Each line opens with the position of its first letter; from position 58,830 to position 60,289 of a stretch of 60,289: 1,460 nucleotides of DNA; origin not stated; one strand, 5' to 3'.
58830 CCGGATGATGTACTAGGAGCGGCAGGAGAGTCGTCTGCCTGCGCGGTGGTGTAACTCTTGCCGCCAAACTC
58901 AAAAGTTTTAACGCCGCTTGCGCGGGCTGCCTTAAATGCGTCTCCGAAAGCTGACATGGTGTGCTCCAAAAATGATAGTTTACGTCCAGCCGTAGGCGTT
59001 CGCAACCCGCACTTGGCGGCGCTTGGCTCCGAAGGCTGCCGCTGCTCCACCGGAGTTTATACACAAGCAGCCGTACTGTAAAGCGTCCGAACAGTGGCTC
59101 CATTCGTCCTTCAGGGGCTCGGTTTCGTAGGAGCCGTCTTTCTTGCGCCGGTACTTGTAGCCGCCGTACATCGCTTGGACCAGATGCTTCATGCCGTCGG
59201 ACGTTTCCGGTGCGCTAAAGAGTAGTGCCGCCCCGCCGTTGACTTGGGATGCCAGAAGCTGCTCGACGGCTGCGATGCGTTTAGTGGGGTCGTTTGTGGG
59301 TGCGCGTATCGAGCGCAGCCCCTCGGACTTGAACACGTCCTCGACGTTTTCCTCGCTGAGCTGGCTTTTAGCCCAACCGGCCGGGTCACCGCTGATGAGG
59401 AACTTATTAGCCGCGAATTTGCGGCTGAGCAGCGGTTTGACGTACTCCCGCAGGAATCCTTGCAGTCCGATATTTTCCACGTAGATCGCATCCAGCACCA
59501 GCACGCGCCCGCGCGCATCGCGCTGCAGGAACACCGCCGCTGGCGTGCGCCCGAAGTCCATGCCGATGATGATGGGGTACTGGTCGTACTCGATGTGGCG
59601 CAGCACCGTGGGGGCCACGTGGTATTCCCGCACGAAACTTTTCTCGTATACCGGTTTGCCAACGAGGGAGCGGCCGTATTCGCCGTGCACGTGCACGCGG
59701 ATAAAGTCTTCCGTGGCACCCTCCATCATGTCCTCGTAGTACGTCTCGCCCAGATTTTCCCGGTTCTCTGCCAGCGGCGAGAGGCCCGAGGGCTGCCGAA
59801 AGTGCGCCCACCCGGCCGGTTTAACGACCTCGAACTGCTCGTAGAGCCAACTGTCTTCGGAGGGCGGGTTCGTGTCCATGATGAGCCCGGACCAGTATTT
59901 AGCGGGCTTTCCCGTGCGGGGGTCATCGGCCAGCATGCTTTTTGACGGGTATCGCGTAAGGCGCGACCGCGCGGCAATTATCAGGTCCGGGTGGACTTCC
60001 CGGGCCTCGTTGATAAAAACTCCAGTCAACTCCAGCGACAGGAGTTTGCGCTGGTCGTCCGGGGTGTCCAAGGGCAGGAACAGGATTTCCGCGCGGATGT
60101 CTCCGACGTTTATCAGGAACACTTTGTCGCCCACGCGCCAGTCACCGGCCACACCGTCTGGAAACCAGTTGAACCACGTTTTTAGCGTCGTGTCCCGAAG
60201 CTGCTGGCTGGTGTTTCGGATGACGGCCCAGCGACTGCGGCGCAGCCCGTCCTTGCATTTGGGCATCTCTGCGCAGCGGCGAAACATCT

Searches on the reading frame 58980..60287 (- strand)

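Call 49: search_protein_families(library=phrogs, proteins=[window:58980-60287:-], max_evalue=0.001)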
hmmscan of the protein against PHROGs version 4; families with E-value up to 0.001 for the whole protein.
window:58980-60287:- (435 aa): 1 family
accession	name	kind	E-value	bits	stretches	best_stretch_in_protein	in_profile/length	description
phrog_2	-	head and packaging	5.6e-20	72.7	1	14-414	306-596/807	terminase large subunit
